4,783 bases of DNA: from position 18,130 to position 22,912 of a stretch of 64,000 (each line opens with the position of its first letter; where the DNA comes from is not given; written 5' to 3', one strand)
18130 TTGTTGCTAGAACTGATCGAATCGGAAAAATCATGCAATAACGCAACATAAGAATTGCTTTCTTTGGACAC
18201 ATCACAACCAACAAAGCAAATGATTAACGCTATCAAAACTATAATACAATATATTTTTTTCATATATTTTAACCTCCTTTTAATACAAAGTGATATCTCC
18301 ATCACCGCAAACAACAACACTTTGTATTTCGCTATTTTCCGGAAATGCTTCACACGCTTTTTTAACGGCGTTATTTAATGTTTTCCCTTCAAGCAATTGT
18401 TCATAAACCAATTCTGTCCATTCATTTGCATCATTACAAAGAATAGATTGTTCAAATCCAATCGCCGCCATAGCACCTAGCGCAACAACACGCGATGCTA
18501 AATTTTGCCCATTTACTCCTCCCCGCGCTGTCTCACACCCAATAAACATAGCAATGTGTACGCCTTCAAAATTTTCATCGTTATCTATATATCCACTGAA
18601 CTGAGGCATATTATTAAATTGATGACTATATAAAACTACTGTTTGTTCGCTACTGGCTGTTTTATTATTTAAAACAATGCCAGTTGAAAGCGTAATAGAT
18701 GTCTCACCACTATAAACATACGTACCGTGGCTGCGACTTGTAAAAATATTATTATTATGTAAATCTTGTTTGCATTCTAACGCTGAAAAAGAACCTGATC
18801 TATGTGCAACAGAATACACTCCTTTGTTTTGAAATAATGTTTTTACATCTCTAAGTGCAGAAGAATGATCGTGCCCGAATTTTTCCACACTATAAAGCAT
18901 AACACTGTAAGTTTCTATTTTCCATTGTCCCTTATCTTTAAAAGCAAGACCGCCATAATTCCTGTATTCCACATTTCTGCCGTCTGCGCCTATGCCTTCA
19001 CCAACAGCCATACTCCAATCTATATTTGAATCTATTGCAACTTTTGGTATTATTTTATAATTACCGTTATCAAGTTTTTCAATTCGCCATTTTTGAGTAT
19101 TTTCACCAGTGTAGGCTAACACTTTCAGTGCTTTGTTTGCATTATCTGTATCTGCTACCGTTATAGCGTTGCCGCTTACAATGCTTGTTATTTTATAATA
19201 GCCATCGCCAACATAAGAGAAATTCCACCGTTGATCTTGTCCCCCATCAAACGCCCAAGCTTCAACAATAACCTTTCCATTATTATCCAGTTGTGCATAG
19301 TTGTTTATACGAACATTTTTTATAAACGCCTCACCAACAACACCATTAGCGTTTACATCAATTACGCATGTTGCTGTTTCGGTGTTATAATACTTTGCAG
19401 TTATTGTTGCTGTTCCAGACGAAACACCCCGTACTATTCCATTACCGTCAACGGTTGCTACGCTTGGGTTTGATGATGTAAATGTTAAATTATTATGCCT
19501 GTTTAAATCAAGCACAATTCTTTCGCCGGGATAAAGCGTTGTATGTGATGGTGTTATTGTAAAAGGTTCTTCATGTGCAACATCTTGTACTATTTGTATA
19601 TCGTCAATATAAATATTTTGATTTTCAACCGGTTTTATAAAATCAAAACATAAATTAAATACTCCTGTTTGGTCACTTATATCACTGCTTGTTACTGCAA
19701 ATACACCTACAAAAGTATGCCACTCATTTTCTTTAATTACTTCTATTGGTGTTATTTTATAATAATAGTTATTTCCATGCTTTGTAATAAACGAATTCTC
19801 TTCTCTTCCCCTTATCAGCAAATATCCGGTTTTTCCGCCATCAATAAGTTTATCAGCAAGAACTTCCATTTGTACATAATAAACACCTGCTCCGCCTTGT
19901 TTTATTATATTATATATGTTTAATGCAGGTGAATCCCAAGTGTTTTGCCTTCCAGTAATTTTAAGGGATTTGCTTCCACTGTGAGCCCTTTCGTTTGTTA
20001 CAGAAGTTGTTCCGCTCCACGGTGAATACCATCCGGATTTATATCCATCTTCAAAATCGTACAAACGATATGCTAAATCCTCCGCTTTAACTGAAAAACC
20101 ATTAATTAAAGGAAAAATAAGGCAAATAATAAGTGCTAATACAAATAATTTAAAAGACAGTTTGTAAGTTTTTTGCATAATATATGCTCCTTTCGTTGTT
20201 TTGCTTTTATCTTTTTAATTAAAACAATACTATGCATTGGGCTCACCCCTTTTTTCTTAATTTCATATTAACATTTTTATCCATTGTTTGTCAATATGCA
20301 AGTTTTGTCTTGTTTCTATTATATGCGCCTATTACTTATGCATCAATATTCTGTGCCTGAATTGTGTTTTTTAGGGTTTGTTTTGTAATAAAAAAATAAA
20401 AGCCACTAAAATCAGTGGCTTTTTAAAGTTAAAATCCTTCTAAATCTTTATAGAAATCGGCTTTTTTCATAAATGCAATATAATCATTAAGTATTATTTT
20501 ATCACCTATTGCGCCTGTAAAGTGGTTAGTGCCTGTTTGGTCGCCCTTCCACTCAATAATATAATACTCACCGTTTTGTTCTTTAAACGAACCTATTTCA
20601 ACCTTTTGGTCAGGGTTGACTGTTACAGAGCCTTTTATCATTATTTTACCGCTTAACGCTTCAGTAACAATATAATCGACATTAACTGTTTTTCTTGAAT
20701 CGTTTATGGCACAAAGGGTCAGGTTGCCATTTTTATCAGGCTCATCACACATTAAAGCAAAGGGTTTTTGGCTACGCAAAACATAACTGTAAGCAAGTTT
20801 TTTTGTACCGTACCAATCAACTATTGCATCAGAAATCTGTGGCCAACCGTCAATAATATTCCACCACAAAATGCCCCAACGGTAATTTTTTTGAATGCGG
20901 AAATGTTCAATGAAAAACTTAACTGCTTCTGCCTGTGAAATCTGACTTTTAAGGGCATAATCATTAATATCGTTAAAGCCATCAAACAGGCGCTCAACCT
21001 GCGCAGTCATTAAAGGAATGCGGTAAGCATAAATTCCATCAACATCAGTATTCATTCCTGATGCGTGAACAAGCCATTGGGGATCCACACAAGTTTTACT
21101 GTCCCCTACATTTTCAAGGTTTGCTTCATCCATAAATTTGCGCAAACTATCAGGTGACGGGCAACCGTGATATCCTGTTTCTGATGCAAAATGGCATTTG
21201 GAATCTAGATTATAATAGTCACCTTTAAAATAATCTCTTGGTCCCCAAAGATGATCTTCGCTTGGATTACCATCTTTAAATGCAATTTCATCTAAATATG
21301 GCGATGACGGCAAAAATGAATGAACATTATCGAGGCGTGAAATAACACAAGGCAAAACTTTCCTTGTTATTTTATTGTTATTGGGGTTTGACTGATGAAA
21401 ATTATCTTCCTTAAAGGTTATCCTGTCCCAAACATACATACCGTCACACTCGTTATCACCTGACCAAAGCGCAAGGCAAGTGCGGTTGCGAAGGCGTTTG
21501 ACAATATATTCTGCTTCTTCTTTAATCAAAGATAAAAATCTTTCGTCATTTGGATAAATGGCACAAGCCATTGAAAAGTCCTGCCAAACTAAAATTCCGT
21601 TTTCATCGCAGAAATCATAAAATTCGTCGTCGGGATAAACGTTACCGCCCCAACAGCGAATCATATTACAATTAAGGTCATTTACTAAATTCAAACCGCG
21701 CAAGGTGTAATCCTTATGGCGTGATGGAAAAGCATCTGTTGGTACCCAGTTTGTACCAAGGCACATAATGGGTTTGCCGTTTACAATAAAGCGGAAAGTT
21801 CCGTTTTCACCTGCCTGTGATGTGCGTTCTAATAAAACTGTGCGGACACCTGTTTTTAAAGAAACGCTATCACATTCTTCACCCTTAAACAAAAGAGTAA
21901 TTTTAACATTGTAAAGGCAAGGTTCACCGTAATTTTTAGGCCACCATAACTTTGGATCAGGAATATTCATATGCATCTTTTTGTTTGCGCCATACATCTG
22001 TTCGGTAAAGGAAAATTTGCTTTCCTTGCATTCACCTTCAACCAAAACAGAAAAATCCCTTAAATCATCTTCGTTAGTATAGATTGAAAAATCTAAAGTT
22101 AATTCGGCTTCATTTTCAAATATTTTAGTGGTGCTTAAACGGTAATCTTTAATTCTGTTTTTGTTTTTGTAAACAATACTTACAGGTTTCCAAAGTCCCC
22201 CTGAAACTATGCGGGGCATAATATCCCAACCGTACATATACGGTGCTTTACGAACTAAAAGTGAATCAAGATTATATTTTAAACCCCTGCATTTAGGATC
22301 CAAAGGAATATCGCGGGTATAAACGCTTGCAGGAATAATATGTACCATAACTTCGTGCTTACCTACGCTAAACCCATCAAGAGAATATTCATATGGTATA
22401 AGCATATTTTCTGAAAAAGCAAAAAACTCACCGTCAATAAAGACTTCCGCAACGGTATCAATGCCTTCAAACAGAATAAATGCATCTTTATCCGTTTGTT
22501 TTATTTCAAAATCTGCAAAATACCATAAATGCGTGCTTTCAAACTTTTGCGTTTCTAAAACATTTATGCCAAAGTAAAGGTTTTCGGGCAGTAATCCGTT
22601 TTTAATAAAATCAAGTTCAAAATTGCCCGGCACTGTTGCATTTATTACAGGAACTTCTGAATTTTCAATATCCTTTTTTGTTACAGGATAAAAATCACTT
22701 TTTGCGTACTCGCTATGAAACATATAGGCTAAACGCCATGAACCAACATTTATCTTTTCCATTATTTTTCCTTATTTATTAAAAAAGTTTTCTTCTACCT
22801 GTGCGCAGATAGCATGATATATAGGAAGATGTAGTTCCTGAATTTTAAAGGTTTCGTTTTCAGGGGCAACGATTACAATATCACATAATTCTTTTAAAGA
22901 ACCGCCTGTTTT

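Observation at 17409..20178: Secreted lectin-tethered caspase/CHAT-like cysteine peptidase coupled to a lipoprotein: candidate undescribed two-gene effector/partner module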

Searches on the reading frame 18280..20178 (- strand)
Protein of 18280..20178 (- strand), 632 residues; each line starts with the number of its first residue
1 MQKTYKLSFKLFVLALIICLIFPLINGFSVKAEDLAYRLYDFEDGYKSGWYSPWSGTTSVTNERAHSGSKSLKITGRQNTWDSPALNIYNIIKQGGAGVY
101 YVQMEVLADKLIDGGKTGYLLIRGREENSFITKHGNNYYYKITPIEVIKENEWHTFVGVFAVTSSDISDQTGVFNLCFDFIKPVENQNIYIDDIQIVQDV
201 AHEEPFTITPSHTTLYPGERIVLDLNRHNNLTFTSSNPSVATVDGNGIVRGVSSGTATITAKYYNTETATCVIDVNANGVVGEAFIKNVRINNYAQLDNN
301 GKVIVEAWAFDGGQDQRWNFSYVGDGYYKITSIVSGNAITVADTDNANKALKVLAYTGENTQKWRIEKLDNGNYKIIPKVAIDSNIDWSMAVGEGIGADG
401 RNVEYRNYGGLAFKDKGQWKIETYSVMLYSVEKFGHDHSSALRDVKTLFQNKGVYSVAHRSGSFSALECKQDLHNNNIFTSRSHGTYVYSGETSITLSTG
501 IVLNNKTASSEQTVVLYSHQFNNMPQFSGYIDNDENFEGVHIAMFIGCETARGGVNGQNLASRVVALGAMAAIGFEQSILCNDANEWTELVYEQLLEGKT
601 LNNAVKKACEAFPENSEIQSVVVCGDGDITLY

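Call 3: search_protein_families(library=pfam, proteins=[window:18280-20178:-], max_evalue=1)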
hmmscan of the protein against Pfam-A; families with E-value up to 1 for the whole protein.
window:18280-20178:- (632 aa): 8 families
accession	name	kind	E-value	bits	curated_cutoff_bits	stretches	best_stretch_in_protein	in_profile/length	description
PF14200.12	RicinB_lectin_2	-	1.5e-15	58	25.6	2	315-379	2-67/89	Ricin-type beta-trefoil lectin domain-like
PF02368.24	Big_2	-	3.5e-09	36.9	22.8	1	206-271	5-77/79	Bacterial Ig-like domain (group 2)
PF22359.2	Big-like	-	3.4e-08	34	27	1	230-277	2-48/48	Bacterial Ig-like domain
PF02018.23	CBM_4_9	-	4.9e-08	33.9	25.9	1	40-168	7-123/136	Carbohydrate binding domain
PF12770.12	CHAT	-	0.0069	16.3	24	1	494-612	157-266/289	CHAT domain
PF21595.3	CCL2-like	-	0.0078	16.7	27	1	338-390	16-70/127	CCL2 lectin-like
PF12985.13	DUF3869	-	0.11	13.2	24.5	1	229-278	23-71/85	Domain of unknown function (DUF3869)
PF21461.3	HL_N-beta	-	0.6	10.4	27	1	229-260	12-42/57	Hyaluronate lyase, N-terminal beta-sheet domain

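Call 4: search_protein_families(library=ncbifam, proteins=[window:18280-20178:-], max_evalue=1)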
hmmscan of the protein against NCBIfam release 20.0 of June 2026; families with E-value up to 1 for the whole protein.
window:18280-20178:- (632 aa): 1 family
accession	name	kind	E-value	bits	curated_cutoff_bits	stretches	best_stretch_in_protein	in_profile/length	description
TIGR01353.1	dGTP_triPase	subfamily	0.18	11.3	152.35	1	32-54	202-224/389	dGTP triphosphohydrolase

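Call 7: search_solved_structures(query=window:18283-20178:-, max_evalue=1)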
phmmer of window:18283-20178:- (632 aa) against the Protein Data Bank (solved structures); distinct sequences matched with E-value up to 1: 18.
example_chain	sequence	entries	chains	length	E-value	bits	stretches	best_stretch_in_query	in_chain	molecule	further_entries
3pg0_A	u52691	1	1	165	1.7e-14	56.4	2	303-367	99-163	ThreeFoil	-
4xup_A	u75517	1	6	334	4.9e-10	41.6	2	31-95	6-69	Endo-1,4-beta-xylanase C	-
3vsf_A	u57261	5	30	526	6.6e-07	31.3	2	300-366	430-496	Ricin B lectin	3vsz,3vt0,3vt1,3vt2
4xuo_A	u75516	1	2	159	1.9e-06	29.8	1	31-96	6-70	Endo-1,4-beta-xylanase C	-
9ifo_A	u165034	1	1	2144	4.6e-05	25.2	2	229-277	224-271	Teneurin-Like Protein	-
7znx_A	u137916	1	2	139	4.7e-05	25.1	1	286-366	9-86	Cocaprin 1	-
9pt5_A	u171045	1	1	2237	5.7e-05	24.9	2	229-277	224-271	Teneurin-like protein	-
8zdj_S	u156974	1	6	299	0.011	17.3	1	225-275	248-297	Tail Tube Protein (gp13)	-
8zdl_S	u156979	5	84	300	0.011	17.3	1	225-275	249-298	Tail Tube Protein (gp13)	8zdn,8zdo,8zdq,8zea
4xun_A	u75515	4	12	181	0.013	17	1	40-157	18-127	Endo-1,4-beta-xylanase C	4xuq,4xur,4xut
8q1o_A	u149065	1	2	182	0.023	16.3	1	329-421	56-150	S-layer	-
7qlh_A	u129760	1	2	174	0.034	15.7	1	329-421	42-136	S-layer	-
8zdh_A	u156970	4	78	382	0.14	13.7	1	231-270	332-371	Major Capsid Protein (gp8)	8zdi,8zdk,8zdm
6n1a_A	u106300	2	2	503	0.19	13.2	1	231-262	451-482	Carbohydrate-binding protein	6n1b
7quz_AAA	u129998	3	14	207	0.41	12.1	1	228-267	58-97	Beta-1,3-glucanase bglH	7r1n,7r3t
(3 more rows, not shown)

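Call 52: list_cluster_members(proteins=[window:18283-20178:-, P0009, P0013, P0010, P0016, P0003])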
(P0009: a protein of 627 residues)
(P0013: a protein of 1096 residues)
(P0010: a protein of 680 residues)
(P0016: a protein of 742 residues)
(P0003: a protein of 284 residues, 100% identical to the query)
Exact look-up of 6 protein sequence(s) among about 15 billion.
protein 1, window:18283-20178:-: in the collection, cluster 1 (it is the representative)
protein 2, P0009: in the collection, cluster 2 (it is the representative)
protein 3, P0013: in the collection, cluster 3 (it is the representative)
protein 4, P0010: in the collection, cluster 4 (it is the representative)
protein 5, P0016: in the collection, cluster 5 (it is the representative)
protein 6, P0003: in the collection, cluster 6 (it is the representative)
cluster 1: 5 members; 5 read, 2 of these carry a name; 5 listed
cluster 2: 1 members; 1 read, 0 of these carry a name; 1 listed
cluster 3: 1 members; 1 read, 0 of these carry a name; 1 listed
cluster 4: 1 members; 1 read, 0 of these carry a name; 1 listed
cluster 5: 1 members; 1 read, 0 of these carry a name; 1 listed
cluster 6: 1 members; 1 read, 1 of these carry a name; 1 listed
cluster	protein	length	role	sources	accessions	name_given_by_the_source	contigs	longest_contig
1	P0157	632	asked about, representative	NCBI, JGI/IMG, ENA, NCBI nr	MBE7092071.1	MAG: hypothetical protein E7365_02700 [Clostridiales bacterium] | hypothetical protein [Clostridiales bacterium]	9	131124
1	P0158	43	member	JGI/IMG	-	hypothetical protein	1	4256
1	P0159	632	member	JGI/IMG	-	-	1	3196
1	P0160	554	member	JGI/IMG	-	-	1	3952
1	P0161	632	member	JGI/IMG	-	-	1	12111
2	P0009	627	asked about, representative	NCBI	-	-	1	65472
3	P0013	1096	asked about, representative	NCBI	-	-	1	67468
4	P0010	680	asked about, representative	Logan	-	-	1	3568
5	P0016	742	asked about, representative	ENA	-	-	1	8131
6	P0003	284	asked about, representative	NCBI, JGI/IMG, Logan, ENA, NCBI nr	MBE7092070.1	MAG: hypothetical protein E7365_02695 [Clostridiales bacterium] | hypothetical protein [Clostridiales bacterium]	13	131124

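Call 82: search_protein_families(library=padloc, proteins=[window:18283-20178:-], max_evalue=0.01)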
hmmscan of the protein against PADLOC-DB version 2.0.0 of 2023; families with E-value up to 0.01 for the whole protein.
window:18283-20178:- (632 aa): 0 families

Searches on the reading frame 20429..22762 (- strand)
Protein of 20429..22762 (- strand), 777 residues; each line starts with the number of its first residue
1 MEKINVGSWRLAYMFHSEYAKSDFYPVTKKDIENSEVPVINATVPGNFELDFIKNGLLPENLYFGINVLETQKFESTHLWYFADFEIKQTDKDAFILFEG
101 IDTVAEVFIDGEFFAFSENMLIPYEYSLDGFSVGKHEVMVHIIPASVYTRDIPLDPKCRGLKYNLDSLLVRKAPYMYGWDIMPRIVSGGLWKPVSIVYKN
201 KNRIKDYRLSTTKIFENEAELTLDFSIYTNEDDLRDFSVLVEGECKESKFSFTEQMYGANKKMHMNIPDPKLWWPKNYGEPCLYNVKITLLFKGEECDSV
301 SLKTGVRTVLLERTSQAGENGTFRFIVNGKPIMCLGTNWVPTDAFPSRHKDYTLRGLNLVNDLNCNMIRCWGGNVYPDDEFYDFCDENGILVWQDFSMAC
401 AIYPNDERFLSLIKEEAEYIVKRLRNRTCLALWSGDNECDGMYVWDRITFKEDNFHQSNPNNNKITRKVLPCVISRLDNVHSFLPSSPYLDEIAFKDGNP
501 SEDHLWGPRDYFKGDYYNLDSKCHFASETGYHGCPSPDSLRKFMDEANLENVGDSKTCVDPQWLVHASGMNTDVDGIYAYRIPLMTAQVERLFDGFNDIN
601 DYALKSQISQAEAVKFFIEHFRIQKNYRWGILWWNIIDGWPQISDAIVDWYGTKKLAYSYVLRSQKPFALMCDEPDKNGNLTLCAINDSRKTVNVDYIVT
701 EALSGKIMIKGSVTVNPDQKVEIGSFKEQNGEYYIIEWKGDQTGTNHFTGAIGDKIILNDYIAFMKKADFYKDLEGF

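Call 55: search_protein_families(library=pfam, proteins=[window:20429-22762:-], max_evalue=0.1)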
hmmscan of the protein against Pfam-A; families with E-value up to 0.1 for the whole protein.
window:20429-22762:- (777 aa): 4 families
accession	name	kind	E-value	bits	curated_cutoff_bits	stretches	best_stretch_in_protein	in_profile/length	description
PF22666.2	Glyco_hydro_2_N2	-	3.7e-23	82.9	27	1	36-192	10-167/167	Glycosyl hydrolase 2 galactose-binding domain-like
PF00703.27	Glyco_hydro_2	-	4.4e-11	44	23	1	203-307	2-109/109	Glycosyl hydrolases family 2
PF02836.23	Glyco_hydro_2_C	-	9.7e-06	25.4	21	1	324-439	7-136/302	Glycosyl hydrolases family 2, TIM barrel domain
PF02837.24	Glyco_hydro_2_N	-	1.4e-05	25.6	28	1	7-143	6-134/169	Glycosyl hydrolases family 2, sugar binding domain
